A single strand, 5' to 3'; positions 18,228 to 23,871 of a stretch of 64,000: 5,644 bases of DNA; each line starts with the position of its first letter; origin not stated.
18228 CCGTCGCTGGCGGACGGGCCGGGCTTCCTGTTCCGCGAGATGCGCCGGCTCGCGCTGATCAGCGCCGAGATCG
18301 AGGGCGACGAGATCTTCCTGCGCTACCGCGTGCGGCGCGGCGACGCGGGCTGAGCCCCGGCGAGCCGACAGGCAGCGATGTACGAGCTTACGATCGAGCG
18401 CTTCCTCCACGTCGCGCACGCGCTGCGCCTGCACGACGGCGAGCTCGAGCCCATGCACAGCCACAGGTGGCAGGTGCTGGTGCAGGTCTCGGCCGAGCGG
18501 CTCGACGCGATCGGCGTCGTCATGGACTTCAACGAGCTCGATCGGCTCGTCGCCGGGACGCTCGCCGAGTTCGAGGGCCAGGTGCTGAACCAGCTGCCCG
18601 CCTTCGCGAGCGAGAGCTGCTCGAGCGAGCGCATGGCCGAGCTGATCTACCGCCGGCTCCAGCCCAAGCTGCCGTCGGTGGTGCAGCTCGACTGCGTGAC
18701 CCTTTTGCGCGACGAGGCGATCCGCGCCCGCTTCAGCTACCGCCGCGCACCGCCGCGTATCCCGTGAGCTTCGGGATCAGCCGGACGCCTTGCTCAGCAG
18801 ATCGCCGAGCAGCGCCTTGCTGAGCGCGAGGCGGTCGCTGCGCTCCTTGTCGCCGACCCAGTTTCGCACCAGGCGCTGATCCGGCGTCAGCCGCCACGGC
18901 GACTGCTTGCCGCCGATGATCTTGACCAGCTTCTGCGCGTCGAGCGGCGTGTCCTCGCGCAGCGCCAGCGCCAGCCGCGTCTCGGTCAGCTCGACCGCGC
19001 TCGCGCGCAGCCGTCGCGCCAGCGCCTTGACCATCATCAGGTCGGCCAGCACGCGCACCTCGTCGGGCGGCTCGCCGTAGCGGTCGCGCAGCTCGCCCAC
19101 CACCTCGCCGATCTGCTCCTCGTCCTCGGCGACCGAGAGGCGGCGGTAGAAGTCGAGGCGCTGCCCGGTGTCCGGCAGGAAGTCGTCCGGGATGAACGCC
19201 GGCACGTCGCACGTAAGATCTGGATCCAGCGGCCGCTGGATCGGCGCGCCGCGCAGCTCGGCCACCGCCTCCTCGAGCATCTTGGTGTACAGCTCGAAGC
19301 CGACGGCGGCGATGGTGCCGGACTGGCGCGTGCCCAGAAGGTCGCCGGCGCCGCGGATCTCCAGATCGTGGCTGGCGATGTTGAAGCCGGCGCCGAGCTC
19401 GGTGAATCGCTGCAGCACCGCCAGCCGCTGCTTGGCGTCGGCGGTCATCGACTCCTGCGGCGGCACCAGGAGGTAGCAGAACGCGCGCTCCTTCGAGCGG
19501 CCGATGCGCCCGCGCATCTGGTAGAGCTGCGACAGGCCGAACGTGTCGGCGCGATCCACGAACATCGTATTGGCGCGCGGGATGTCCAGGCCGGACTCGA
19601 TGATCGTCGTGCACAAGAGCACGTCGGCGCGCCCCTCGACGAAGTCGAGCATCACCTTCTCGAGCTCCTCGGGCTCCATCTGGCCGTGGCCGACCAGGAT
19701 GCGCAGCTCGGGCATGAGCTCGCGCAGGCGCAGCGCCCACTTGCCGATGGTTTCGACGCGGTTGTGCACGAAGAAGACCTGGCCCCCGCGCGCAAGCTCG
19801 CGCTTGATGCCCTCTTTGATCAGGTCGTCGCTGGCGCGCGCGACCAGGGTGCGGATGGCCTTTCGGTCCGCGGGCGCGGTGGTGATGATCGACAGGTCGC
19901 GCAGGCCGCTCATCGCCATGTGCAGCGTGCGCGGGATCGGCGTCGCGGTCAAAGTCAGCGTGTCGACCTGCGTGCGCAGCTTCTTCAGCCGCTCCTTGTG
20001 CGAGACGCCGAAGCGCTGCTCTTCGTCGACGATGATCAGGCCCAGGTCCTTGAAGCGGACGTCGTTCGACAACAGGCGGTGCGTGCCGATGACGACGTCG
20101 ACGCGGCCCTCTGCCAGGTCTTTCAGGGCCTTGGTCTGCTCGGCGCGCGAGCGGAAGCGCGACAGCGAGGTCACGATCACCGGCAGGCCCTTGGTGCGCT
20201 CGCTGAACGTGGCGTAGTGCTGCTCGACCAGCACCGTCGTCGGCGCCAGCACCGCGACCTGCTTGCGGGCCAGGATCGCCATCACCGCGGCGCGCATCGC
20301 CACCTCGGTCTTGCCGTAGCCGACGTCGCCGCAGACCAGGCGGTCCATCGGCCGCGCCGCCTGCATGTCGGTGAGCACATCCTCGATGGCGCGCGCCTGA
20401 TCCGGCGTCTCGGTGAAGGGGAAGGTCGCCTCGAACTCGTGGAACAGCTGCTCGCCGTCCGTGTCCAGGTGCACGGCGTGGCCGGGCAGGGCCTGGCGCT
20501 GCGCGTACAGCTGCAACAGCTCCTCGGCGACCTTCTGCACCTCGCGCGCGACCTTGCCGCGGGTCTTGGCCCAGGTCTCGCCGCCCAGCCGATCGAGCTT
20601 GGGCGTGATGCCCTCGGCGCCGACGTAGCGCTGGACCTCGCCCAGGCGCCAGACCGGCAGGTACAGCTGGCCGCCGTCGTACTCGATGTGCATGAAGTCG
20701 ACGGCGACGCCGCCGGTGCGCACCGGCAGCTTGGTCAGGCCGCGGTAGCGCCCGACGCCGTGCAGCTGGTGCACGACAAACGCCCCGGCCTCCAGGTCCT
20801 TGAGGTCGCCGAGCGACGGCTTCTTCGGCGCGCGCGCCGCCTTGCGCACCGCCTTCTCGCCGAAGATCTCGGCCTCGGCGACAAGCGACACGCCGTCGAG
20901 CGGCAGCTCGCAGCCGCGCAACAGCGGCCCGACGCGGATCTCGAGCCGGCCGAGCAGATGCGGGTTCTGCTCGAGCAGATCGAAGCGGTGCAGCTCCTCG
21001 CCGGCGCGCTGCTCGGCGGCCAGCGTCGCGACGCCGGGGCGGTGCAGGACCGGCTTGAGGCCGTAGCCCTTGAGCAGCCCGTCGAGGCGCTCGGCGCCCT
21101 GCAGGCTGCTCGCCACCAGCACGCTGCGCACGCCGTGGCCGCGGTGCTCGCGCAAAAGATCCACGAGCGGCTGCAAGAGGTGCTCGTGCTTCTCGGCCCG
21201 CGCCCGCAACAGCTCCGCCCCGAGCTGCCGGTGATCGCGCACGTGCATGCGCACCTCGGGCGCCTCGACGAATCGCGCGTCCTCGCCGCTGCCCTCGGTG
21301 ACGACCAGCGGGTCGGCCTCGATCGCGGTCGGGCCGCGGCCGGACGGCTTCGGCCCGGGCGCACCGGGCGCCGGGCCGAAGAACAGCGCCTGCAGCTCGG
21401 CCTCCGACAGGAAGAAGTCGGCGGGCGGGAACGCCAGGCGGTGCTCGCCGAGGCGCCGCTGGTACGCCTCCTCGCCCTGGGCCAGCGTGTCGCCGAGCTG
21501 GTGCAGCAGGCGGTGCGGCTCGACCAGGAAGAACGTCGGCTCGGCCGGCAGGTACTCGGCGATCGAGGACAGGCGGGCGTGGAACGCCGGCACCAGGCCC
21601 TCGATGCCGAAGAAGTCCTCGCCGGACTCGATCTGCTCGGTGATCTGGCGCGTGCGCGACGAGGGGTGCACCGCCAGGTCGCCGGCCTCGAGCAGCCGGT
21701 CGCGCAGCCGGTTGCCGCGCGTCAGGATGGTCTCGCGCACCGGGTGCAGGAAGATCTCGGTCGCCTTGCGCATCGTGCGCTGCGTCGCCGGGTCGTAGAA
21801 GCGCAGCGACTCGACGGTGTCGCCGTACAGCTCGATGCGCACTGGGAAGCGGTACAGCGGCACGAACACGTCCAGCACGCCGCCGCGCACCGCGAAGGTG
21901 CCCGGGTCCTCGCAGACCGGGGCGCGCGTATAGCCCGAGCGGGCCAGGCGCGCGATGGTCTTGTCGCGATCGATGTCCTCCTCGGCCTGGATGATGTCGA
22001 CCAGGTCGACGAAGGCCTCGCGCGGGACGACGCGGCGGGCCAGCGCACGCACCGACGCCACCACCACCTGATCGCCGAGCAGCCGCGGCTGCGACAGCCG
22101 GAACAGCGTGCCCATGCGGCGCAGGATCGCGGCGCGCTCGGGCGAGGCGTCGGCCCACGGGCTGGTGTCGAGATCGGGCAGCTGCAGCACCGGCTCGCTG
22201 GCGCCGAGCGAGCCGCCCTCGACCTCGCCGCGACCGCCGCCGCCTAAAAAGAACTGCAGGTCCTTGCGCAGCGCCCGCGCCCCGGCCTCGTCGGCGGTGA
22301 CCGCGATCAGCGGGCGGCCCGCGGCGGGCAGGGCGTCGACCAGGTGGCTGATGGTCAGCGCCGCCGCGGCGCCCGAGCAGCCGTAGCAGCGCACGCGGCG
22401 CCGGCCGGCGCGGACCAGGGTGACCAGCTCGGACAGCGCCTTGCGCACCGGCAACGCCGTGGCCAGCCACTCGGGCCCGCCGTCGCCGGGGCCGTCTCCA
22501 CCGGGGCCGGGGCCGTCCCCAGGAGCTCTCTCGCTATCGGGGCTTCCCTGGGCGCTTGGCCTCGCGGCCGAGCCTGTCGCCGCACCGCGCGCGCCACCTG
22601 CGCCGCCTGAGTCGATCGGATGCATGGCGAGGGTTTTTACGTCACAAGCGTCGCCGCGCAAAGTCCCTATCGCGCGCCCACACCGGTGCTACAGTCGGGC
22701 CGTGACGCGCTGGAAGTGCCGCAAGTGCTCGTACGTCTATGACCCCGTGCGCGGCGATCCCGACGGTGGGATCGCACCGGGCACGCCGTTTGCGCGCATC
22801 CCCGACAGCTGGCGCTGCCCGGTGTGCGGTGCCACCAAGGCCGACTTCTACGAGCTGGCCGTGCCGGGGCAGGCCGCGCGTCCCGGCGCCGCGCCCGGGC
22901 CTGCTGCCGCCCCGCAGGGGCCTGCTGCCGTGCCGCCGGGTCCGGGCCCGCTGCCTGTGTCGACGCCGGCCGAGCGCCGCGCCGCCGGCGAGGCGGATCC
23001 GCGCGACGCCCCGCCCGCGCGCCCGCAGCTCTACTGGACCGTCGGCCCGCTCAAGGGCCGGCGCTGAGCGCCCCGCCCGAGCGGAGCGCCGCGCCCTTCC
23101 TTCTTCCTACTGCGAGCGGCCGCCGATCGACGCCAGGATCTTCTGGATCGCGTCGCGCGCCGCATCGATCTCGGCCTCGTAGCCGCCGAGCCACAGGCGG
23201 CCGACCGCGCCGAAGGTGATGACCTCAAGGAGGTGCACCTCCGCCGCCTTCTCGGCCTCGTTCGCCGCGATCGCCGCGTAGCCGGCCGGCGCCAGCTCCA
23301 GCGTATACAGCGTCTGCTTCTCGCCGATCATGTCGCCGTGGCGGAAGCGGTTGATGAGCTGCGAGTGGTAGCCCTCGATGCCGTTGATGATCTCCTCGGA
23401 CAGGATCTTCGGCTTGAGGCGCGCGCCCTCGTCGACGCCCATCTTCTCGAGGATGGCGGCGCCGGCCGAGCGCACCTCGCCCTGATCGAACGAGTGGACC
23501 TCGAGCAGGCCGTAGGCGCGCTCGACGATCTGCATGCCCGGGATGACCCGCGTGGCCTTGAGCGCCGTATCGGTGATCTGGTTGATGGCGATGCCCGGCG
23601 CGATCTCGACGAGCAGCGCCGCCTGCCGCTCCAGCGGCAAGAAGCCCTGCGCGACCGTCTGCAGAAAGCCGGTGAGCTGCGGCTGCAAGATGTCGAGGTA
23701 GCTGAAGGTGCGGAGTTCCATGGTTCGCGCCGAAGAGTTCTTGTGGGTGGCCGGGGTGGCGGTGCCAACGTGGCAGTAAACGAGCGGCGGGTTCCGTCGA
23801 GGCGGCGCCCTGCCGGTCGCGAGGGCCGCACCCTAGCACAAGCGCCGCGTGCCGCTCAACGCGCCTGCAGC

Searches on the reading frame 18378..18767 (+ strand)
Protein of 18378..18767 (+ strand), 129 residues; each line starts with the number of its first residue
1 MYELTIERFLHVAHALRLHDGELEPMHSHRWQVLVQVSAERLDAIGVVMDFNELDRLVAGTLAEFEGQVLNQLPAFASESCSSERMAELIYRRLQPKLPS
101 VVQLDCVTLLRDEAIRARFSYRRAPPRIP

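Call 82: search_protein_families(library=pfam, proteins=[window:18378-18767:+], max_evalue=0.001)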
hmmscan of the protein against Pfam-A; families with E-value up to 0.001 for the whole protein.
window:18378-18767:+ (129 aa): 1 family
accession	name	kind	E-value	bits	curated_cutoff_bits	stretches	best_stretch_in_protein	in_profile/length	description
PF01242.24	PTPS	-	5.5e-22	78.4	22.4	1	4-117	2-116/121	6-pyruvoyl tetrahydropterin synthase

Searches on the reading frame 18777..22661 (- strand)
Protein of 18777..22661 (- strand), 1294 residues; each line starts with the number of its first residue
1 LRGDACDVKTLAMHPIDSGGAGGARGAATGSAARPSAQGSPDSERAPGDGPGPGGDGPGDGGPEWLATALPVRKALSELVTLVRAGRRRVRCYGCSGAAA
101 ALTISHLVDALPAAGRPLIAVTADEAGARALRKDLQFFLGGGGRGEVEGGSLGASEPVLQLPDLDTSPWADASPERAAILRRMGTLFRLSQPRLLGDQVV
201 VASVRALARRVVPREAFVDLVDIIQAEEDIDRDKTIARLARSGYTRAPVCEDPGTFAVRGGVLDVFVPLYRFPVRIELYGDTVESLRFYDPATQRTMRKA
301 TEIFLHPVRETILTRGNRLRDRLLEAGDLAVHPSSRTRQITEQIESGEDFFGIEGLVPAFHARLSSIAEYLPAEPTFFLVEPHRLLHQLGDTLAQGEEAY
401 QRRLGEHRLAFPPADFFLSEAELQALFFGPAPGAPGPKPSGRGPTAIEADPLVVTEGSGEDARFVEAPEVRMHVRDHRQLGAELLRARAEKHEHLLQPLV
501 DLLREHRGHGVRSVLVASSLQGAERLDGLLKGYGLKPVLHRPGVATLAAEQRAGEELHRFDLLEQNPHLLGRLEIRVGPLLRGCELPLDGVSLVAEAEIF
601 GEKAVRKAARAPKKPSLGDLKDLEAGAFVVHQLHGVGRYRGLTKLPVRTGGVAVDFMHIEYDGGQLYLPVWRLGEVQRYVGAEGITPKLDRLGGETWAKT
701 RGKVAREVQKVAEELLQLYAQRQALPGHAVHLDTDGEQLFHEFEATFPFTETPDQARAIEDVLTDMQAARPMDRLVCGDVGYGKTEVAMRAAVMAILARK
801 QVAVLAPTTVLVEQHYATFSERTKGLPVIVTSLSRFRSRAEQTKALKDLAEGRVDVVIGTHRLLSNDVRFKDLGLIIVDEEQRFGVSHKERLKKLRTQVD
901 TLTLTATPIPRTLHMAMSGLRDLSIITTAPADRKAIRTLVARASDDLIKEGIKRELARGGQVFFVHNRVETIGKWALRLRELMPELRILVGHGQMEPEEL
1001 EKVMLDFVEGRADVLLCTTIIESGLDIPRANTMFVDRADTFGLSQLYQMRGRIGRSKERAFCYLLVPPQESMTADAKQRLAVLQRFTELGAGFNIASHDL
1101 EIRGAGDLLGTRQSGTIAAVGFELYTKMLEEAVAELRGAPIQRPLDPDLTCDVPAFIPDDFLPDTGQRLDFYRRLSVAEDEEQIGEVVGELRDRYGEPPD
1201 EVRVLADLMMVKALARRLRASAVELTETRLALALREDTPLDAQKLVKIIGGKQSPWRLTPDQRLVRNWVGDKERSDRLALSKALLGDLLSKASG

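Call 82: search_protein_families(library=pfam, proteins=[window:18777-22661:-], max_evalue=0.001)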
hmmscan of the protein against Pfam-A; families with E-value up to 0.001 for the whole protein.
window:18777-22661:- (1294 aa): 8 families
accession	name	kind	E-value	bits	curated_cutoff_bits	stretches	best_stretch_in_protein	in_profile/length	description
PF00270.35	DEAD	-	2.5e-25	89.6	26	1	752-914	1-165/167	DEAD/DEAH box helicase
PF03461.20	TRCF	-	1.8e-22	80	25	1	1152-1244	2-94/95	TRCF domain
PF17757.6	UvrB_inter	-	4.5e-20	72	22.9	1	224-309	3-89/91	UvrB interaction domain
PF00271.37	Helicase_C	-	3.1e-19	69.7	23.5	1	952-1056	10-109/110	Helicase conserved C-terminal domain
PF02559.22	CarD_TRCF_RID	-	5.9e-12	45.9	23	1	623-680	1-57/57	CarD-like/TRCF RID domain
PF04851.21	ResIII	-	9.8e-09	35.8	22.5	1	752-908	5-162/164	Type III restriction enzyme, res subunit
PF19833.4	RecG_dom3_C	-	0.00011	22.6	26.8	1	1092-1116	4-28/87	ATP-dependent DNA helicase RecG, domain 3, C-terminal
PF22590.2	Cas3-like_C_2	-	0.00099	19.8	27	0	959-1057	2-105/106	CRISPR-associated nuclease/helicase Cas3, C-terminal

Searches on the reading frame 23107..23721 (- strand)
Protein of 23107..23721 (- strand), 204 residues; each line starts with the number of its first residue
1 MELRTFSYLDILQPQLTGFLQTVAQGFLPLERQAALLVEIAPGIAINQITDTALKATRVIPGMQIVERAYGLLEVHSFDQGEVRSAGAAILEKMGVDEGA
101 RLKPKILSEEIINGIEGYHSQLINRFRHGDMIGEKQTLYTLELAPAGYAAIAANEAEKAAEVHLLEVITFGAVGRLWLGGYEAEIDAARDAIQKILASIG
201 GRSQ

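Call 24: search_protein_families(library=pfam, proteins=[window:23107-23721:-], max_evalue=0.001)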
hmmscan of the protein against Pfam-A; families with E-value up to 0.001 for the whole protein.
window:23107-23721:- (204 aa): 1 family
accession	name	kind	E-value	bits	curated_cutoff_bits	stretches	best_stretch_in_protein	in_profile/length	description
PF00936.24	BMC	-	8.9e-05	22.8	24.5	0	141-195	5-60/75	BMC domain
